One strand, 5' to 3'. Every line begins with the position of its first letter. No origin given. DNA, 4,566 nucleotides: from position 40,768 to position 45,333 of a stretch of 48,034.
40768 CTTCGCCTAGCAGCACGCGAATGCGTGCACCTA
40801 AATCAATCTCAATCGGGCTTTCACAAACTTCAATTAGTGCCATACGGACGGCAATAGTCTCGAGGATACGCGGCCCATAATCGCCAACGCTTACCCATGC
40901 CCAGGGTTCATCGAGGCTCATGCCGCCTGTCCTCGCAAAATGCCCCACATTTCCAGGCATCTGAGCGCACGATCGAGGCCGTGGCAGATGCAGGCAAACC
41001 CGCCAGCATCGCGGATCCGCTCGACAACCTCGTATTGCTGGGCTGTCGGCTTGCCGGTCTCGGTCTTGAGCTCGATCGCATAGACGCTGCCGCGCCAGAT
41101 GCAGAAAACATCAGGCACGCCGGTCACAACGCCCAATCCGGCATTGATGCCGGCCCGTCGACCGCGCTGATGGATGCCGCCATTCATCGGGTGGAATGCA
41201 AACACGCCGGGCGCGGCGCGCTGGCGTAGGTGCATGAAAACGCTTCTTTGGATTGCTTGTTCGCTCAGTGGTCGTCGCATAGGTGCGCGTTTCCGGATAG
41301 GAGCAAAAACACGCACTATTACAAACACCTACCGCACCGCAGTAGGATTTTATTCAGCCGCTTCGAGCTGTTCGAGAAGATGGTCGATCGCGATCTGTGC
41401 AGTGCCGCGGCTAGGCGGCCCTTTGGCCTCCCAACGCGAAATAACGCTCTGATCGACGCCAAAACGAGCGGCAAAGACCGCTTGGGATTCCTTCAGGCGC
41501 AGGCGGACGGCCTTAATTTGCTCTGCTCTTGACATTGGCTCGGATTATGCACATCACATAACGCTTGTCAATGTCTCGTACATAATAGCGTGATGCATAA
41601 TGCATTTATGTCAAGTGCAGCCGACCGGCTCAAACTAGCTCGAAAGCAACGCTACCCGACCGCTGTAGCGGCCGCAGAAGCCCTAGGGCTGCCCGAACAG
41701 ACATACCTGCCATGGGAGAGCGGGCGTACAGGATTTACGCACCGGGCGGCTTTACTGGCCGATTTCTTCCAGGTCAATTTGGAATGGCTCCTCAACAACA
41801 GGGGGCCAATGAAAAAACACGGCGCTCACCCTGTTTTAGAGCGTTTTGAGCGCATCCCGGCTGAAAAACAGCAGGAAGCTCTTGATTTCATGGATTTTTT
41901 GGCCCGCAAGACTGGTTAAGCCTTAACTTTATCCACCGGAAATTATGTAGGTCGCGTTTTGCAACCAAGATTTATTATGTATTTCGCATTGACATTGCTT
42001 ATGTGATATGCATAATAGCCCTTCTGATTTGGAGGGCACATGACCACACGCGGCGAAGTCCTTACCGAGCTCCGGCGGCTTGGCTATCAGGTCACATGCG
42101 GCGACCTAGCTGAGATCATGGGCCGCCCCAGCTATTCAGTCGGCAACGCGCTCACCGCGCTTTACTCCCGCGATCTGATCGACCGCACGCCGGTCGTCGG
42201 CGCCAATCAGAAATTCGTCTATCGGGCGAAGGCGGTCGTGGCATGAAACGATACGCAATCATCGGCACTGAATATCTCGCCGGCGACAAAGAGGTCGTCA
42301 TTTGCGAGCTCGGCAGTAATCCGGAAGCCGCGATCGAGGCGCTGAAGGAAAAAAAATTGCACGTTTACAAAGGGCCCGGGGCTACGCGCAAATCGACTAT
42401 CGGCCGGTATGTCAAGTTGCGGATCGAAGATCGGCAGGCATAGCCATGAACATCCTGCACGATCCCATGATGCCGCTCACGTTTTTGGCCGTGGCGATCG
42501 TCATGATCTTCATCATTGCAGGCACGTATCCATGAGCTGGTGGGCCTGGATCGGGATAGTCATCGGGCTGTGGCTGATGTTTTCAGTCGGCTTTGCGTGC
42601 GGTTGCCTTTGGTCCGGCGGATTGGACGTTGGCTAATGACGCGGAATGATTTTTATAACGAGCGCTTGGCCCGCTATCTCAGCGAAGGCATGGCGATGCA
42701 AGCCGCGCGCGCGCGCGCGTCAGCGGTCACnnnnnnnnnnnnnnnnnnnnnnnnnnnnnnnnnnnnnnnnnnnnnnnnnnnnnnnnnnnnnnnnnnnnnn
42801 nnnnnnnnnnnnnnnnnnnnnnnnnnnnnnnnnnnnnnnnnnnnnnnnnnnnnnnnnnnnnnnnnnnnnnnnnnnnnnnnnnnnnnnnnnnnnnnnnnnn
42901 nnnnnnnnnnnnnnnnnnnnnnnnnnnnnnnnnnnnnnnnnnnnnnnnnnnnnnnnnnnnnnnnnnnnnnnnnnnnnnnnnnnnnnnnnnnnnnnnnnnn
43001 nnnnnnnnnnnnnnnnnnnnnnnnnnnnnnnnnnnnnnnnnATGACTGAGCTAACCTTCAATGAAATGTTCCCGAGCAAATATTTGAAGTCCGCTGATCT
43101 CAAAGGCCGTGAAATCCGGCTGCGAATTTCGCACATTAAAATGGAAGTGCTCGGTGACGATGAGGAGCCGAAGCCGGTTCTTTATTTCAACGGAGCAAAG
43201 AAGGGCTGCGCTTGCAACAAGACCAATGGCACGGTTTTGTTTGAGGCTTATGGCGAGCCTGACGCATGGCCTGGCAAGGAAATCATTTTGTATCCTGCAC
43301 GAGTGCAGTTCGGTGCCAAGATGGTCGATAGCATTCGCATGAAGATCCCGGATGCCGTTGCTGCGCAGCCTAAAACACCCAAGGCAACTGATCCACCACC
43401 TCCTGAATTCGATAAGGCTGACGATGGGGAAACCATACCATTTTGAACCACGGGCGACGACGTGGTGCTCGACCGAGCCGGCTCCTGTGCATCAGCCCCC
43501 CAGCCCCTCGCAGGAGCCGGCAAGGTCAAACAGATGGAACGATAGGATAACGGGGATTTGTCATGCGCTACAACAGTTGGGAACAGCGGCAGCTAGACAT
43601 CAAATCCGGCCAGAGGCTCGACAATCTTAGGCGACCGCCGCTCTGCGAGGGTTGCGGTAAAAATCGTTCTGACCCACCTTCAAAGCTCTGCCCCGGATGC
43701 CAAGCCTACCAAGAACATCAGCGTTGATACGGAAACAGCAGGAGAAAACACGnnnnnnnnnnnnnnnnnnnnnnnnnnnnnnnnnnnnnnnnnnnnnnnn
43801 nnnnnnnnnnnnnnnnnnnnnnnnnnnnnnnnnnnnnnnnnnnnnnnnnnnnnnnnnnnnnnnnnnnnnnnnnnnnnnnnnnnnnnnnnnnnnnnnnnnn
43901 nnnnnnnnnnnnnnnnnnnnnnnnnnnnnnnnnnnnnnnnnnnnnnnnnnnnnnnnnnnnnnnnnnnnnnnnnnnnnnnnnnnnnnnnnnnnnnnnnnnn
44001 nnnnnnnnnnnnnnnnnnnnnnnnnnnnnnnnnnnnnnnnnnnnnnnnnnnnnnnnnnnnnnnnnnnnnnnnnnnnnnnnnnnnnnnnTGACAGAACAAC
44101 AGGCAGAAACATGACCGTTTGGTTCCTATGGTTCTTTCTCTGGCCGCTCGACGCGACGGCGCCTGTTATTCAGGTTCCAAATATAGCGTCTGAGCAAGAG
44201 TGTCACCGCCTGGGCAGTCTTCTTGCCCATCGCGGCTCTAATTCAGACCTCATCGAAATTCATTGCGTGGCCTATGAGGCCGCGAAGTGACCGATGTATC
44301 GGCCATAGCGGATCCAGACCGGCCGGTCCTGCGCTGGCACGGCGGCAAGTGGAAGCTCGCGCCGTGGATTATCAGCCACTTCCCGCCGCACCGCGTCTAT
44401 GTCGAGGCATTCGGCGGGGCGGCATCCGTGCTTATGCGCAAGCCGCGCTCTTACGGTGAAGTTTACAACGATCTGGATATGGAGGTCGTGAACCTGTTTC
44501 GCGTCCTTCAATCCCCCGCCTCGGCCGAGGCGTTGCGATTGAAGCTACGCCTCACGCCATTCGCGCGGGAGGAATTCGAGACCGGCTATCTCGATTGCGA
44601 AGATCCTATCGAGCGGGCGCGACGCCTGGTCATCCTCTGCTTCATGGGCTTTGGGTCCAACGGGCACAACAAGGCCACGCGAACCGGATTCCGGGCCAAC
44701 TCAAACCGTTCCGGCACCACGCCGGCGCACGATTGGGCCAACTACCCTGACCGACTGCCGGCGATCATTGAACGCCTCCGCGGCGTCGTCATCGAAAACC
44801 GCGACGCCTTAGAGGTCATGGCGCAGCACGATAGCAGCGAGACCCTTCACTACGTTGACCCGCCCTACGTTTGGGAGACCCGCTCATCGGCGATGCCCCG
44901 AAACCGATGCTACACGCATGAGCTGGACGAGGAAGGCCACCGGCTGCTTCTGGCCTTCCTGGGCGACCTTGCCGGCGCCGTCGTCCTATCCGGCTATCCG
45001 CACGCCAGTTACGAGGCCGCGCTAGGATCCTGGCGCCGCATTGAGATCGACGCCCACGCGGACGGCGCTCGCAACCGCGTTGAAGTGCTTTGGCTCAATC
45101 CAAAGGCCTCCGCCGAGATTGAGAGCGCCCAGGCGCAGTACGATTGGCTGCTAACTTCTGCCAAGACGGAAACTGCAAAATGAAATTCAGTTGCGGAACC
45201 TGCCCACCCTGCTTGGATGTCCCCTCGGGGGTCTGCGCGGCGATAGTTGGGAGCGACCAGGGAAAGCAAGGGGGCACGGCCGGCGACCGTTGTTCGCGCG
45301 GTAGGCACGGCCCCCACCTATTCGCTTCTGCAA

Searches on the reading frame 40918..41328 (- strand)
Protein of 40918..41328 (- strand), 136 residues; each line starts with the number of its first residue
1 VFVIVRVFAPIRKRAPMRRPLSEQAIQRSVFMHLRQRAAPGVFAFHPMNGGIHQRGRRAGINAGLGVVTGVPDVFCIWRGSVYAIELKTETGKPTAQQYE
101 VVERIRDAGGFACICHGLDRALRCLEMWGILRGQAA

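Call 29: search_protein_families(library=pfam, proteins=[window:40918-41328:-], max_evalue=1)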
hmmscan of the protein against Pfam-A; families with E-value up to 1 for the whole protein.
window:40918-41328:- (136 aa): 2 families
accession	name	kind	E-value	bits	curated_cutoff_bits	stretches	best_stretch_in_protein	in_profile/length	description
PF08774.17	VRR_NUC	-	0.004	17.6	23.8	1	68-117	61-114/116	VRR-NUC domain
PF01870.24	Hjc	-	0.087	13.2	21.1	1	66-105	25-64/93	Archaeal holliday junction resolvase (hjc)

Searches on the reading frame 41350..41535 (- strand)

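Call 29: search_protein_families(library=pfam, proteins=[window:41350-41535:-], max_evalue=1)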
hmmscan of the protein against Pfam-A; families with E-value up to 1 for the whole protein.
window:41350-41535:- (61 aa): 7 families
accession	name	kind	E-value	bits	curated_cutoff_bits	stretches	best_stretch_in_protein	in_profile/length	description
PF22495.2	HTH_92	-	3.1e-06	26.8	27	1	8-37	1-30/45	RsaL-like HTH domain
PF01381.28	HTH_3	-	8.7e-06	26.1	23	1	7-47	1-42/55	Helix-turn-helix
PF13613.12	HTH_Tnp_4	-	0.00033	20.6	27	1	10-35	14-39/53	Helix-turn-helix of DDE superfamily endonuclease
PF13560.12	HTH_31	-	0.0053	17.5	27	1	5-44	4-45/64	Helix-turn-helix domain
PF13518.12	HTH_28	-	0.024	15.2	25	1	7-37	3-34/52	Helix-turn-helix domain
PF13384.12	HTH_23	-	0.11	12.8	24.6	1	2-35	3-37/50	Homeodomain-like domain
PF04814.19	HNF-1_N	-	0.12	13.3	29.7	1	4-47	123-166/175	Hepatocyte nuclear factor 1 (HNF-1), N terminus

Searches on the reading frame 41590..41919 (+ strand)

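Call 23: search_protein_families(library=phrogs, proteins=[window:41590-41919:+], max_evalue=0.01)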
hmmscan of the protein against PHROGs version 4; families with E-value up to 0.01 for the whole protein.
window:41590-41919:+ (109 aa): 5 families
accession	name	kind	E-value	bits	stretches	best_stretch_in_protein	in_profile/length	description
phrog_2328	-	transcription regulation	1.8e-08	35.2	1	7-92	13-102/128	transcriptional repressor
phrog_8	-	transcription regulation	2.1e-08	35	1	2-71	69-139/346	transcriptional regulator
phrog_4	-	transcription regulation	2.4e-07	31.1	1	2-78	130-202/400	transcriptional repressor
phrog_2967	-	transcription regulation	2.2e-05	25.1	1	1-77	2-78/225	transcriptional regulator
phrog_2439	-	transcription regulation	0.0041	17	1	11-103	9-100/367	transcriptional regulator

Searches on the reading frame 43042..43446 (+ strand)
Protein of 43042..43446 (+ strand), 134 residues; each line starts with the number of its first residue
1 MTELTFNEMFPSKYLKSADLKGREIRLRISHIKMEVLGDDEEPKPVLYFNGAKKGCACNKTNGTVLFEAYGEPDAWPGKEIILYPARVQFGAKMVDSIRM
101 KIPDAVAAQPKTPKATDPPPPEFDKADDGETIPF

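Call 23: search_protein_families(library=phrogs, proteins=[window:43042-43446:+], max_evalue=0.01)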
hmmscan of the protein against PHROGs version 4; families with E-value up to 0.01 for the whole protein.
window:43042-43446:+ (134 aa): 1 family
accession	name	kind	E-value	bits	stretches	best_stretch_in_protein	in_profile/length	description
phrog_21613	-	unknown function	4.3e-07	30.8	1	8-113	10-121/166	-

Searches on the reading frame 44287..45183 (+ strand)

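Call 21: search_protein_families(library=pfam, proteins=[window:44287-45183:+], max_evalue=0.01)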
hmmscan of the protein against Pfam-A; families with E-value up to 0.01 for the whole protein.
window:44287-45183:+ (298 aa): 1 family
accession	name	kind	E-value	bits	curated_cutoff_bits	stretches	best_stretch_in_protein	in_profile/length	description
PF02086.21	MethyltransfD12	-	3.3e-16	60.2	22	1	17-197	1-188/253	D12 class N6 adenine-specific DNA methyltransferase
